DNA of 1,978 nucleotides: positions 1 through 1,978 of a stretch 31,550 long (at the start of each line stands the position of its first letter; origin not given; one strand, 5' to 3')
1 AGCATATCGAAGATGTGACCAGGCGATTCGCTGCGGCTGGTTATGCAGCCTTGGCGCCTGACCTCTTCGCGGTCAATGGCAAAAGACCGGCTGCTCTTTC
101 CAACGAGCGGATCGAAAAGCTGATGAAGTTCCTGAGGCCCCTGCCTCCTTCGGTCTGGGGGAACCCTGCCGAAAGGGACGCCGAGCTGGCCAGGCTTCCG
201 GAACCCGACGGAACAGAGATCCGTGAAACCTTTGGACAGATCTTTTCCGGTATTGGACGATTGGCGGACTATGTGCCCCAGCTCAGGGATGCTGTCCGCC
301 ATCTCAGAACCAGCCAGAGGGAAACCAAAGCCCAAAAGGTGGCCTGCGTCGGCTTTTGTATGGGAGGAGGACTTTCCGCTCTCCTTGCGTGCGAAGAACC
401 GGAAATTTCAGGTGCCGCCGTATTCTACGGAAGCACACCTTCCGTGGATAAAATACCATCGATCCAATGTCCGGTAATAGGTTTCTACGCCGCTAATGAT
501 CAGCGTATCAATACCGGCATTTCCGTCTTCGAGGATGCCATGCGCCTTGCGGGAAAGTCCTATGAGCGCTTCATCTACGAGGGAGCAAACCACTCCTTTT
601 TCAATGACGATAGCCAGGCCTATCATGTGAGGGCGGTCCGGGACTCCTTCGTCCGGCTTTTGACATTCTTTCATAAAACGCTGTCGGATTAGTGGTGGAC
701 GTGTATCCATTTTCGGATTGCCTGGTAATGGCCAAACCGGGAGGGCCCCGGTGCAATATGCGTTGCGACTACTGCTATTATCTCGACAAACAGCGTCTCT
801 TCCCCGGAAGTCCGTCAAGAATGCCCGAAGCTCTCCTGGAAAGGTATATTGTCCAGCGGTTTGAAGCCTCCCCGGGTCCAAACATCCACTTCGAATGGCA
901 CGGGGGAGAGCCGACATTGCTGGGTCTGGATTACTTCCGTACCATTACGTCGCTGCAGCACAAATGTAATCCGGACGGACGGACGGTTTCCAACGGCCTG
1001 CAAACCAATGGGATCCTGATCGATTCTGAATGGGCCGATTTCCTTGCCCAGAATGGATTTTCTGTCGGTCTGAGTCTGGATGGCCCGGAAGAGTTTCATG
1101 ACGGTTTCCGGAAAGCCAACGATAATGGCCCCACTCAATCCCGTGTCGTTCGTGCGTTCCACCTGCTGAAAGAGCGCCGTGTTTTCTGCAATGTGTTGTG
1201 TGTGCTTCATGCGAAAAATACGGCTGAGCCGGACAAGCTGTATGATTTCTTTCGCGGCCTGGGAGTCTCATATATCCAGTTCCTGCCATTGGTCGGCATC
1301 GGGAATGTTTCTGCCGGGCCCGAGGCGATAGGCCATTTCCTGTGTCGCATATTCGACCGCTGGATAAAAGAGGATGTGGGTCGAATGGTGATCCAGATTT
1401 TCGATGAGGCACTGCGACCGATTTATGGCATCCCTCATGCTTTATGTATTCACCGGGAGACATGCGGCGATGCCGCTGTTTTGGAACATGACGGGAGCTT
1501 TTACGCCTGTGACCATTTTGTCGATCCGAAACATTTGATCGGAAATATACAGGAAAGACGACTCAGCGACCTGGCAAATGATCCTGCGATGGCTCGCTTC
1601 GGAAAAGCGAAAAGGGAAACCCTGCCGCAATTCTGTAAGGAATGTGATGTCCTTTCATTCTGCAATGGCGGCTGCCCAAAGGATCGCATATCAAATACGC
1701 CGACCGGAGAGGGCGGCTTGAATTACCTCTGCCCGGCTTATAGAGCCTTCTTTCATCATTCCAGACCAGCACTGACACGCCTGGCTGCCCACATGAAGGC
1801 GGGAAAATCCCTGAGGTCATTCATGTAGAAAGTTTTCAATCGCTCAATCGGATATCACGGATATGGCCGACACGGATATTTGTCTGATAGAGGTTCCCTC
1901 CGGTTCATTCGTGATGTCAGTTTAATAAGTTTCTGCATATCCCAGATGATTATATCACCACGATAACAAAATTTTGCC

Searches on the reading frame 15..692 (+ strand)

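Call 32: search_protein_families(library=pfam, proteins=[window:15-692:+])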
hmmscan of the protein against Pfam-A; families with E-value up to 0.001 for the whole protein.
window:15-692:+ (225 aa): 5 families
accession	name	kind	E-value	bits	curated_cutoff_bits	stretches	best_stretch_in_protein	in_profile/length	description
PF01738.24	DLH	-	1.1e-32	113.8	21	1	1-222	33-216/217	Dienelactone hydrolase family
PF12695.13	Abhydrolase_5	-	5e-06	26.8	27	1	102-197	52-144/164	Alpha/beta hydrolase family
PF12146.15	Hydrolase_4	-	1.1e-05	25.4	27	0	82-137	54-106/239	Serine aminopeptidase, S33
PF00561.26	Abhydrolase_1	-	2.8e-05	24.3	25.8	1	91-140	53-102/245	alpha/beta hydrolase fold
PF08840.17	BAAT_C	-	0.00047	20.7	20.9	0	92-165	8-80/210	BAAT / Acyl-CoA thioester hydrolase C terminal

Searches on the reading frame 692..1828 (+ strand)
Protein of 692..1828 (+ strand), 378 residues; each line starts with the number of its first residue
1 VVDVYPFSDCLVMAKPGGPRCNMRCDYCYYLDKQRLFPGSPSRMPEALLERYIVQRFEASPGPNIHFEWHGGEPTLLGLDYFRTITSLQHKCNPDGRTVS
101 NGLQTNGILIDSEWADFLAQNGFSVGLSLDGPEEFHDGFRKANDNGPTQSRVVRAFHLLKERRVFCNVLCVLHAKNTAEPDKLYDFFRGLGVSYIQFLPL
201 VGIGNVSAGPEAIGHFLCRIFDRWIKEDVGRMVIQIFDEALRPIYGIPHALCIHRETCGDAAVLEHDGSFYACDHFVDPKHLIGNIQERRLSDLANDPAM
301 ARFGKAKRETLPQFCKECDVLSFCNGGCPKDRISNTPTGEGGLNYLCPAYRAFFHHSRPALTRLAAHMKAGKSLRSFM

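Call 32: search_protein_families(library=pfam, proteins=[window:692-1828:+])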
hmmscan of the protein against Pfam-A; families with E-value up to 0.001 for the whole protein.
window:692-1828:+ (378 aa): 2 families
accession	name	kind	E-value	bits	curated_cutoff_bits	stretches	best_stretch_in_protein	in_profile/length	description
PF04055.27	Radical_SAM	-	3.3e-17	63.6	29.5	1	18-186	4-165/166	Radical SAM superfamily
PF13186.11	SPASM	-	9.8e-10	39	21.5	1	260-319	6-67/67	Iron-sulfur cluster-binding domain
